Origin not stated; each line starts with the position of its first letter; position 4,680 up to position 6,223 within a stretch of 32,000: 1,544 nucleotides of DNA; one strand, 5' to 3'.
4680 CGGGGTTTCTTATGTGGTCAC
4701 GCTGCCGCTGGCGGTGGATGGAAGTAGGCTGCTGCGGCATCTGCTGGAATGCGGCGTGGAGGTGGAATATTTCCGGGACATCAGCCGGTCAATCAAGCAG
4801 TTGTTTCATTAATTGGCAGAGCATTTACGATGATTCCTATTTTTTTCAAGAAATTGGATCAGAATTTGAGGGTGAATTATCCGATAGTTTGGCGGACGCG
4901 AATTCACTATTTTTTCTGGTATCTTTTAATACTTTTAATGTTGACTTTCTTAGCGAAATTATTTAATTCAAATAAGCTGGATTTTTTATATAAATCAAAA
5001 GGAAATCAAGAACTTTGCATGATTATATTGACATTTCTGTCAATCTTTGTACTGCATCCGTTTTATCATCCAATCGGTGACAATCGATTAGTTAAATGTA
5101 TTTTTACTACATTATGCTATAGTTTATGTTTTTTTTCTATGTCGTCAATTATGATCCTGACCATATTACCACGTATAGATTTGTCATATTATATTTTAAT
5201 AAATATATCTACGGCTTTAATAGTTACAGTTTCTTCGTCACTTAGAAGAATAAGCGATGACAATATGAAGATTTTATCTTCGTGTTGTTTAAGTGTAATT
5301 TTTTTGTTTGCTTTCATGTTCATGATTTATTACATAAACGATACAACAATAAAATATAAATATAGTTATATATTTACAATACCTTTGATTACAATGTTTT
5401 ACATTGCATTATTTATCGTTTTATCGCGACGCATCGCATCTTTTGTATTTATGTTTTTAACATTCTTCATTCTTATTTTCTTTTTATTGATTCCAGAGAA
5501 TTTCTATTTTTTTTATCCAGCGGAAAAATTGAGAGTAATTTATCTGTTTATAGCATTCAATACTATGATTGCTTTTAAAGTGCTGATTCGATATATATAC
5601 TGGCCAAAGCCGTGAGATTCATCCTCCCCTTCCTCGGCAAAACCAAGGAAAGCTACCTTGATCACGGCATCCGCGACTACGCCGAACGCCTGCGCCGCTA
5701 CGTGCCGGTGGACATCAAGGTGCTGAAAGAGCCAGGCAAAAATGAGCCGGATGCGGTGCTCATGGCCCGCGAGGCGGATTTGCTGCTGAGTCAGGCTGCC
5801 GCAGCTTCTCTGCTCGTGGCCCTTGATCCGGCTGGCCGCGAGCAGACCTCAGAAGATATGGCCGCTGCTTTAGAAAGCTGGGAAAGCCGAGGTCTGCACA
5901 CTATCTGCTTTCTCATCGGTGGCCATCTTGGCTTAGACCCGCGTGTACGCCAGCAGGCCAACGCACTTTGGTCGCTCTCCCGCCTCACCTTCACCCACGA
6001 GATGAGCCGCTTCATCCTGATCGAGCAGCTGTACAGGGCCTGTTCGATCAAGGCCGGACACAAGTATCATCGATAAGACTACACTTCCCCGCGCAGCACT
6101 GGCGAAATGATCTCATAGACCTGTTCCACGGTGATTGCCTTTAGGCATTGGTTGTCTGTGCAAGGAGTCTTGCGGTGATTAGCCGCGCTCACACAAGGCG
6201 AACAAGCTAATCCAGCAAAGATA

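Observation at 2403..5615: CHAT protease / adaptor-only protein / adaptor-ABC ATPase / AT-rich membrane protein: a coupled four-gene cassette, candidate undescribed conflict system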

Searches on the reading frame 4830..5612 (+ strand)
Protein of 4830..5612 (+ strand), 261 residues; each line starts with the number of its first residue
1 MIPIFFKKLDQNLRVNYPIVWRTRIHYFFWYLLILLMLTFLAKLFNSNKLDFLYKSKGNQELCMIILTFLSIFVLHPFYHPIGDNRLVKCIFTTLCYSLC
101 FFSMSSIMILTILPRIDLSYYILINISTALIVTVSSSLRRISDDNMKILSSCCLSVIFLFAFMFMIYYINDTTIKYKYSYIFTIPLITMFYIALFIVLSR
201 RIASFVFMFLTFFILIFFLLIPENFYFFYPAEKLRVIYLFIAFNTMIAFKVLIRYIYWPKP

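Call 3: search_protein_families(library=pfam, proteins=[window:4830-5612:+], max_evalue=1)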
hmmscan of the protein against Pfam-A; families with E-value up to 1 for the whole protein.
window:4830-5612:+ (261 aa): 0 families

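Call 4: search_protein_families(library=padloc, proteins=[window:4830-5612:+], max_evalue=1)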
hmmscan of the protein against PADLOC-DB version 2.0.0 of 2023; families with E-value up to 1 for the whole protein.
window:4830-5612:+ (261 aa): 0 families

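Call 5: search_protein_families(library=ncbifam, proteins=[window:4830-5612:+], max_evalue=1)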
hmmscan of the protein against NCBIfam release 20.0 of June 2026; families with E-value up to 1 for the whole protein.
window:4830-5612:+ (261 aa): 0 families

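Call 61: search_protein_representatives(protein=window:4830-5612:+)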
Query: 261 residues. Proteins with E-value up to 0.001 (for the whole library): 10; up to 1e-10: 1; up to 1e-30: 1. The best 10 are listed.
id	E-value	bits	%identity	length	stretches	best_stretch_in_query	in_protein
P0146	2.0e-159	545.4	100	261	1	1-261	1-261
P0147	5.2e-07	46.0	33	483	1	2-161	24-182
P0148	5.2e-06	42.7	32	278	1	2-108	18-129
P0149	9.0e-06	42.0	30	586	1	2-109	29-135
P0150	9.6e-06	41.8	32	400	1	3-105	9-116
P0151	1.0e-05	41.8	32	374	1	1-109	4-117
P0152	8.6e-05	38.7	31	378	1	1-113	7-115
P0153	1.1e-04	38.4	31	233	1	5-104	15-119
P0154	2.8e-04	37.1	30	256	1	5-115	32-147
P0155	9.6e-04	35.3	30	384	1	1-111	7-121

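Call 70: predict_structure(alignment_id=A6)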
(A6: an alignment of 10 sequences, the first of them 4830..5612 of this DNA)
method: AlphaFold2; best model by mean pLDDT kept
length: 261 residues; sequences in the alignment: 10
mean_pLDDT: 53.0   pTM: 0.35
mean pLDDT of the five models: 53.0, 52.7, 52.6, 51.9, 51.0
residues with pLDDT >= 90: 0; 70-90: 32; 50-70: 90; < 50: 139
segments of 3 or more residues with pLDDT < 50: 49-54, 111-131, 133-183, 193-199, 202-208, 218-236, 244-261
pLDDT, mean of each block of 10 residues (from residue 1): 75 84 73 71 56 49 59 56 59 64 58 43 46 45 41 39 37 42 50 50 48 54 41 48 48 41 41
secondary structure, 60 per line:
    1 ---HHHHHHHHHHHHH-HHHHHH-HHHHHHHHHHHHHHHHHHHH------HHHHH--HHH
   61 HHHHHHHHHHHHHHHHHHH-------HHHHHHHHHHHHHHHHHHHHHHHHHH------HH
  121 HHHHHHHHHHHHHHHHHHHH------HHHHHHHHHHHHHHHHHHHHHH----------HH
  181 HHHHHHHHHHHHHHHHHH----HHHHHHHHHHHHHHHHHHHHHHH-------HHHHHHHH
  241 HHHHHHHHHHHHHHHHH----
elements in order: H4-16 H18-23 H25-44 H51-55 H58-79 H87-112 H119-140 H147-168 H179-198 H203-225 H233-257

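Call 77: search_solved_structures(query=A5, max_evalue=1)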
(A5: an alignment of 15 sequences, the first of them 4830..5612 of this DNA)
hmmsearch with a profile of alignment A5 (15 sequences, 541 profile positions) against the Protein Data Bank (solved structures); distinct sequences matched with E-value up to 1: 2.
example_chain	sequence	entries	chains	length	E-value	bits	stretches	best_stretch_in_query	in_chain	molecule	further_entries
8xx8_A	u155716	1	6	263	0.44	12.8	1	347-484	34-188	Rhodopsin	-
4rng_A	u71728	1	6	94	0.86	11.9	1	370-434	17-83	MtN3/saliva family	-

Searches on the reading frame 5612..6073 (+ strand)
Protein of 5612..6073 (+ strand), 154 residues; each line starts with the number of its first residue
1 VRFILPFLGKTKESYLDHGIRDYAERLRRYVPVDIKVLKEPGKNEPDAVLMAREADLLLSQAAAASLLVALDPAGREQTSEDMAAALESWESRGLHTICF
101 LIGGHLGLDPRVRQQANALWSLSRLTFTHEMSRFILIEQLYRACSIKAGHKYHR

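Call 3: search_protein_families(library=pfam, proteins=[window:5612-6073:+], max_evalue=1)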
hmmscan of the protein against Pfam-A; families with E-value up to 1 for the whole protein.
window:5612-6073:+ (154 aa): 1 family
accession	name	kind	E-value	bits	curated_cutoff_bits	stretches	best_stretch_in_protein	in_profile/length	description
PF02590.22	SPOUT_MTase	-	1.7e-45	155.2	27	1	1-153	1-154/154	Predicted SPOUT methyltransferase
